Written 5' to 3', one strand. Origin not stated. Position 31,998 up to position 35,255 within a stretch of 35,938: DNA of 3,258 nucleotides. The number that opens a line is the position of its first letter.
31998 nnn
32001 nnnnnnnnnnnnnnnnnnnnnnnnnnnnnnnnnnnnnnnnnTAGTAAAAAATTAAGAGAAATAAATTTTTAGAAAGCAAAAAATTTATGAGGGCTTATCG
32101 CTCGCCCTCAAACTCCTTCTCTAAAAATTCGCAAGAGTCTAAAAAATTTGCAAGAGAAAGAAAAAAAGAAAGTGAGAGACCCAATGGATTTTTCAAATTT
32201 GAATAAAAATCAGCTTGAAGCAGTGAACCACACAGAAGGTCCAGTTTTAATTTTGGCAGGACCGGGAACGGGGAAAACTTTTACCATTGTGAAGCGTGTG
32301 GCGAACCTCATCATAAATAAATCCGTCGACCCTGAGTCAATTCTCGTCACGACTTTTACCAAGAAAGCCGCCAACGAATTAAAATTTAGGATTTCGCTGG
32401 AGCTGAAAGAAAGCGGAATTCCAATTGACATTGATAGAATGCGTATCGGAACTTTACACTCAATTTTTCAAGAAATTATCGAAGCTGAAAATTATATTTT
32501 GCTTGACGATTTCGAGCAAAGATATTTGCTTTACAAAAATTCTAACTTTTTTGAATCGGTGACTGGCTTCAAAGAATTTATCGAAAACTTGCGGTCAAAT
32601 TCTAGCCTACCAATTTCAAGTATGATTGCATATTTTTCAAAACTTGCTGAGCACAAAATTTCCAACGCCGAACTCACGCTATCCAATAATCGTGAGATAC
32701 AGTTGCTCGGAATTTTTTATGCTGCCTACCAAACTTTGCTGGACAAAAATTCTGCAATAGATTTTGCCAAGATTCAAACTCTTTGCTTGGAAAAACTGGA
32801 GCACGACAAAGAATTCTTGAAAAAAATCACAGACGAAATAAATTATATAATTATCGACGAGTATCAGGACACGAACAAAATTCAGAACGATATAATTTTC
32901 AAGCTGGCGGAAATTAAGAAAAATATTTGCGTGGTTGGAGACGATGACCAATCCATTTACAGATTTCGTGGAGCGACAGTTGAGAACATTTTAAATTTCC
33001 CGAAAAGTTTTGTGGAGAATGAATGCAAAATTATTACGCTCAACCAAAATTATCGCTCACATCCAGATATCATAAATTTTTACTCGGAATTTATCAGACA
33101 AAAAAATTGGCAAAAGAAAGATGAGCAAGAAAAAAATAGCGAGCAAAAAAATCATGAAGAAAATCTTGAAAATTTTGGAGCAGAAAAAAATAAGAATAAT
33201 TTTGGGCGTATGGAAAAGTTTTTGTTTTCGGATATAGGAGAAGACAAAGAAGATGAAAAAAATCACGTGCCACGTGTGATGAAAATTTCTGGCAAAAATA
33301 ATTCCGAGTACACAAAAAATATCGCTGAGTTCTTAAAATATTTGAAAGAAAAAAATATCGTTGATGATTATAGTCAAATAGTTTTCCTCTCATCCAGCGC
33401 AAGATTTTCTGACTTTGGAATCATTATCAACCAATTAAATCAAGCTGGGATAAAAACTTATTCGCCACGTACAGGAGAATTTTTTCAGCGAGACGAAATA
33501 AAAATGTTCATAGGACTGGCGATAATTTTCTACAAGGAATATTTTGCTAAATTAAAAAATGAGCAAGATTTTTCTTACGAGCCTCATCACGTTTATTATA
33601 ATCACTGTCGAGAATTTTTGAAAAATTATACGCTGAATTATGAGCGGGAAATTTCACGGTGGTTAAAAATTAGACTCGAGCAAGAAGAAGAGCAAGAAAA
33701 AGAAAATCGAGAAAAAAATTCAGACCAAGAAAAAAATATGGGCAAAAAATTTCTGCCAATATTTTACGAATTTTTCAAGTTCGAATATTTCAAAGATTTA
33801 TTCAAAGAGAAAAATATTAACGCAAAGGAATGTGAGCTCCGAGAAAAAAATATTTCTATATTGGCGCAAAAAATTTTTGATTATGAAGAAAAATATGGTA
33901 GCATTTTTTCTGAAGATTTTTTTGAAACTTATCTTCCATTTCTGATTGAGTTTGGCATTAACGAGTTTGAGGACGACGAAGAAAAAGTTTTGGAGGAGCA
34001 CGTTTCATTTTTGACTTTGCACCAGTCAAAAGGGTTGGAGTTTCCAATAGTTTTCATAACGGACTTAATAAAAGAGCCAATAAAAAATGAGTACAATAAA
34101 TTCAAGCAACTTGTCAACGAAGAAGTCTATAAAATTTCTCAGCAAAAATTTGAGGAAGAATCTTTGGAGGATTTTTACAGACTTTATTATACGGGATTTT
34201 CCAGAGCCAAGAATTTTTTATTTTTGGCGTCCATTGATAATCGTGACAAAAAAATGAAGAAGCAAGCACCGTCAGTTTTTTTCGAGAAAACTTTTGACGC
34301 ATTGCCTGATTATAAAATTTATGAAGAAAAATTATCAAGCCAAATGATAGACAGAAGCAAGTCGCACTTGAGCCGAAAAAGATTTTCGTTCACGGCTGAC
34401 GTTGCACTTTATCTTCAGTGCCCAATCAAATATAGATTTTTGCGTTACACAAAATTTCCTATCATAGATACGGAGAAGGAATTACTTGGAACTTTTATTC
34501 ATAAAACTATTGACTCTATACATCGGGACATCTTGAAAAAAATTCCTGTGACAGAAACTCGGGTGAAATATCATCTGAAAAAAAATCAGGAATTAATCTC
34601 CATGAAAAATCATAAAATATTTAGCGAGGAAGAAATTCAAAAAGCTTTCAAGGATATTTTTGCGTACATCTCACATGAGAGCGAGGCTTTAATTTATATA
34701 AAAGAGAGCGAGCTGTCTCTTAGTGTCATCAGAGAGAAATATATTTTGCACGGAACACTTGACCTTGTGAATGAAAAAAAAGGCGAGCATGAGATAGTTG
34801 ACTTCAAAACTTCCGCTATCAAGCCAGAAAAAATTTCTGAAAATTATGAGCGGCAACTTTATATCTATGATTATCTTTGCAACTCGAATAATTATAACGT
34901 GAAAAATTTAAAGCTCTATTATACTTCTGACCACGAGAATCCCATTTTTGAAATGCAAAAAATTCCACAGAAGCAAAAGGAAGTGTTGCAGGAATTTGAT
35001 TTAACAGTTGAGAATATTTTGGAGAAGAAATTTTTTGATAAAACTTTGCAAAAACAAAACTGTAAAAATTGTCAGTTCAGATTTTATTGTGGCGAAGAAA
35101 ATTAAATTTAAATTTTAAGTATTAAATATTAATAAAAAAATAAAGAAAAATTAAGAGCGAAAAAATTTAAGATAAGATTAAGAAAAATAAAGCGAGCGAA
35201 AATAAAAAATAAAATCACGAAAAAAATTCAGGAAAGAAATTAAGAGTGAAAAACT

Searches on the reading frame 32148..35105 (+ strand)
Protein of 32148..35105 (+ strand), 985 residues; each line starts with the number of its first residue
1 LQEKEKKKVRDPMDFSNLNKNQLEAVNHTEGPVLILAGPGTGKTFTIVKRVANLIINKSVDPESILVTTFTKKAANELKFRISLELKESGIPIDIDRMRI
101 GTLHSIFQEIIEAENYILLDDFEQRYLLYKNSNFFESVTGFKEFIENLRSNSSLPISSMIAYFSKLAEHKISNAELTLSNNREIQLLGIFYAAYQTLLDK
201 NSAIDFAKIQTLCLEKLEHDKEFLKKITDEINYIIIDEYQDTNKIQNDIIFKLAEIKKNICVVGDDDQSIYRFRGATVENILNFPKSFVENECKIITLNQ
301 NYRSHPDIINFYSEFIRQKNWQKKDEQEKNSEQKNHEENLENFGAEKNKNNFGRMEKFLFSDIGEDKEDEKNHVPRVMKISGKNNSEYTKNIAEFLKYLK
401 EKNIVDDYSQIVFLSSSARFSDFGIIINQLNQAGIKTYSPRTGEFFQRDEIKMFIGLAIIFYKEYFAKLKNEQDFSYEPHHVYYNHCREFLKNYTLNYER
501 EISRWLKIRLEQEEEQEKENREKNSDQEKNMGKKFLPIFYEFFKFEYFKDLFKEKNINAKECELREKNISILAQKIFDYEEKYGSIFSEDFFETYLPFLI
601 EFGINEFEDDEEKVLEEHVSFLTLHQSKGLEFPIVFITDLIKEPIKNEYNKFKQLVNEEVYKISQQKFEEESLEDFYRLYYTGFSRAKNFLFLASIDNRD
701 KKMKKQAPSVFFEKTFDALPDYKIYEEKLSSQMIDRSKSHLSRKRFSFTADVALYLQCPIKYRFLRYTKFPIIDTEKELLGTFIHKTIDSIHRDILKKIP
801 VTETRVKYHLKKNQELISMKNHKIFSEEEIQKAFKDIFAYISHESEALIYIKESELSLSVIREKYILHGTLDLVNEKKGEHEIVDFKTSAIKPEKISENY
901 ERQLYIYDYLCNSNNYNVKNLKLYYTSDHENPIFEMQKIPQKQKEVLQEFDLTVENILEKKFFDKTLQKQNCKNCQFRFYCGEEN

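Call 17: search_protein_families(library=pfam, proteins=[window:32148-35105:+])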
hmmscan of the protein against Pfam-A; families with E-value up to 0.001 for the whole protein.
window:32148-35105:+ (985 aa): 10 families
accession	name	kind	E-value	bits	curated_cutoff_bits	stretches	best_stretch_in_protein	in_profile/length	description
PF00580.27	UvrD-helicase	-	3.3e-71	240.6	23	1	18-288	1-270/271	UvrD/REP helicase N-terminal domain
PF13245.12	AAA_19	-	3.5e-22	79.4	25.1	1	22-274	1-134/134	AAA domain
PF12705.13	PDDEXK_1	-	7.5e-20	72.3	22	1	752-981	7-246/247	PD-(D/E)XK nuclease superfamily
PF13361.12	UvrD_C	-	9.3e-14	52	25.6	1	296-696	1-348/350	UvrD-like helicase C-terminal domain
PF13538.12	UvrD_C_2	-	6.3e-07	29.6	27.4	0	618-639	1-22/52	UvrD-like helicase C-terminal domain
PF13604.12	AAA_30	-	1.1e-06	28.9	27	0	18-83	2-67/191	AAA domain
PF01930.23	Cas_Cas4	-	8.3e-06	26.4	22.7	1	865-981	50-158/160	Domain of unknown function DUF83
PF13087.12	AAA_12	-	1.3e-05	25.3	27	1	289-414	10-115/195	AAA domain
PF01443.25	Viral_helicase1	-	4.7e-05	23.8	21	0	210-296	37-123/228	Viral superfamily 1 RNA helicase core domain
PF13086.12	AAA_11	-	0.00077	19.8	27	1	18-112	2-99/257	AAA domain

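Call 74: search_protein_families(library=padloc, proteins=[window:32148-35105:+], max_evalue=0.001)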
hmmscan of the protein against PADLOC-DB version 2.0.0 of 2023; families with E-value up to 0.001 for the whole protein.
window:32148-35105:+ (985 aa): 52 families (the best 25 are shown)
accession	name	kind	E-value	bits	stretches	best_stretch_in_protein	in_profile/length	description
PDLC03802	RTasHel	-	9e-63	211.2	2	16-332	4-289/675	DRT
PDLC00114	GajB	-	4.4e-53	178.8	1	15-347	5-333/635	UrvD helicase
PDLC00117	GajB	-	8.4e-48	161.3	2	18-337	16-323/604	UrvD helicase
PDLC00127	GajB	-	2.6e-44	149.7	1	14-321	5-294/594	UrvD helicase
PDLC00132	GajB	-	1.1e-42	144.5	2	17-319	3-302/625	UrvD helicase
PDLC00123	GajB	-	3.9e-34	116.2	3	191-342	138-284/540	UrvD helicase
PDLC00130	GajB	-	6.7e-31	105.2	1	17-318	3-292/589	UrvD helicase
PDLC00103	GajB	-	2.6e-30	103.9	2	12-396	11-368/612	UrvD helicase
PDLC00119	GajB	-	2.8e-29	100.5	1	29-330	14-313/565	UrvD helicase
PDLC00112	GajB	-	3.2e-29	100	1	16-315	5-294/581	UrvD helicase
PDLC00133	GajB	-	8.7e-28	95.4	1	17-319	11-293/382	UrvD helicase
PDLC00129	GajB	-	1.6e-27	94.3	1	14-330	8-323/594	UrvD helicase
PDLC00107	GajB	-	2.7e-27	93.6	2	14-331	12-314/587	UrvD helicase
PDLC00134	GajB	-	1.6e-25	88.1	1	12-398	11-372/431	UrvD helicase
PDLC00136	GajB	-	3e-23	80.5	1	20-318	8-290/570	UrvD helicase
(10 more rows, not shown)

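Call 76: find_homologous_proteins(query=window:32148-35105:+, max_evalue=1e-50)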
Query window:32148-35105:+ (985 aa): 2291 proteins with E <= 1e-50 among 8000 candidates; the best 120 are listed.
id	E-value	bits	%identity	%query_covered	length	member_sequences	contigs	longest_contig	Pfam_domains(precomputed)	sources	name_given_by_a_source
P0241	0.0e+0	2144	100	99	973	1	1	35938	PF13538.13,PF01930.24,PF13087.13,PF12705.14,PF13604.13,PF13361.13,PF13245.13,PF00580.28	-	-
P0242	0.0e+0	1222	61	99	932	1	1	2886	PF13538.13,PF01930.24,PF13086.13,PF12705.14,PF13604.13,PF13361.13,PF13245.13,PF00580.28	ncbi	-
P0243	0.0e+0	1110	57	98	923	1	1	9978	PF13538.13,PF13086.13,PF12705.14,PF13604.13,PF13361.13,PF13245.13,PF00580.28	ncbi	ncbi:MAG: UvrD-helicase domain-containing protein [Fusobacteriaceae bacterium]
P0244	1.9e-246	839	60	71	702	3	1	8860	PF13538.13,PF13604.13,PF13361.13,PF13245.13,PF00580.28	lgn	-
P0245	1.0e-236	806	55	76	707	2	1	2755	PF13538.13,PF12705.14,PF13361.13,PF13245.13,PF00580.28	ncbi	ncbi:MAG: UvrD-helicase domain-containing protein, partial [Fusobacteriaceae bacterium]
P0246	1.4e-231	789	43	98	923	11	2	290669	PF13538.13,PF01930.24,PF13086.13,PF12705.14,PF13361.13,PF13245.13,PF00580.28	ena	-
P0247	1.5e-229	783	42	98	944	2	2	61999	PF13538.13,PF01930.24,PF12705.14,PF13604.13,PF13361.13,PF13245.13,PF00580.28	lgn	-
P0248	1.4e-226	773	41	98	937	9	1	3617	PF13538.13,PF01930.24,PF12705.14,PF13604.13,PF13361.13,PF13245.13,PF00580.28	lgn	-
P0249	2.7e-226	772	43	98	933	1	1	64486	PF12705.14,PF13604.13,PF13361.13,PF13245.13,PF00580.28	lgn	-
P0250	2.1e-194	666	39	99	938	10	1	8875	PF13538.13,PF01930.24,PF13086.13,PF12705.14,PF13361.13,PF13245.13,PF00580.28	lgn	-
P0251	3.5e-193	662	39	99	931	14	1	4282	PF13538.13,PF01930.24,PF13086.13,PF12705.14,PF13604.13,PF13361.13,PF13245.13,PF00580.28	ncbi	-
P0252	6.3e-193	661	39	98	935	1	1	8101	PF13538.13,PF01930.24,PF13086.13,PF12705.14,PF13361.13,PF13245.13,PF00580.28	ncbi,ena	-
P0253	9.0e-186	638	39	98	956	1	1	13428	PF13538.13,PF01930.24,PF13086.13,PF12705.14,PF13604.13,PF13361.13,PF13245.13,PF00580.28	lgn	-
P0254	5.0e-158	546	32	98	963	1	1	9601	PF13538.13,PF01930.24,PF12705.14,PF13361.13,PF13245.13,PF00580.28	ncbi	-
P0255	6.4e-158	546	36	98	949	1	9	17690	PF13538.13,PF13086.13,PF12705.14,PF13361.13,PF13245.13,PF00580.28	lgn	-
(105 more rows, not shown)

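Call 77: find_encoding_contigs(protein=P0243, flank=10000, max_places=3)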
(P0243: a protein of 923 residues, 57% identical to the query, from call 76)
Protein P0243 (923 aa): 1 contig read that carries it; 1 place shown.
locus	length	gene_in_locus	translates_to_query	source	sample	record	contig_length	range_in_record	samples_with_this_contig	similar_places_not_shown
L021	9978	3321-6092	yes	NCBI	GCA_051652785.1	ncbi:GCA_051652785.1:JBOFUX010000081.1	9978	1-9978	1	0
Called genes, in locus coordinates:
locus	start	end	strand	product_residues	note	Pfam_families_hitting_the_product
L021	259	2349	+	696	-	PF08279:HTH_11 (faint), PF05043:Mga, PF00874:PRD, PF02302:PTS_IIB (weak), PF00359:PTS_EIIA_2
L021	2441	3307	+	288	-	PF00892:EamA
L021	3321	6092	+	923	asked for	PF00580:UvrD-helicase, PF13086:AAA_11 (weak), PF13245:AAA_19, PF13604:AAA_30 (faint), PF13361:UvrD_C, PF13538:UvrD_C_2 (faint), PF12705:PDDEXK_1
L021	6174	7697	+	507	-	PF00209:SNF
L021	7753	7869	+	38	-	PF16951:MaAIMP_sms (weak)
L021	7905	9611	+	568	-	-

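Call 78: find_encoding_contigs(protein=P0244, flank=10000, max_places=3)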
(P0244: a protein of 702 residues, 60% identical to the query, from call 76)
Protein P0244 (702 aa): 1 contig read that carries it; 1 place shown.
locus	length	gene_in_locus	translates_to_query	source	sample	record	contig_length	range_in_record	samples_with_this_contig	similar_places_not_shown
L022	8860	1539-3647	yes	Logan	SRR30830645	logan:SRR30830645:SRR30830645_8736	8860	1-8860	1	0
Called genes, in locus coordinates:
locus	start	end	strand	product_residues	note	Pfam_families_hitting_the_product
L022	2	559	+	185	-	?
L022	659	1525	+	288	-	PF00892:EamA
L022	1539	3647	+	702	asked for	PF00580:UvrD-helicase, PF13245:AAA_19, PF13604:AAA_30 (faint), PF13361:UvrD_C, PF13538:UvrD_C_2 (faint)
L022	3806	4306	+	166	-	PF01930:Cas_Cas4 (weak), PF12705:PDDEXK_1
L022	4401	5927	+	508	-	PF00209:SNF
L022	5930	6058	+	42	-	PF16951:MaAIMP_sms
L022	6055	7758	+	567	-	-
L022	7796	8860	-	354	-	?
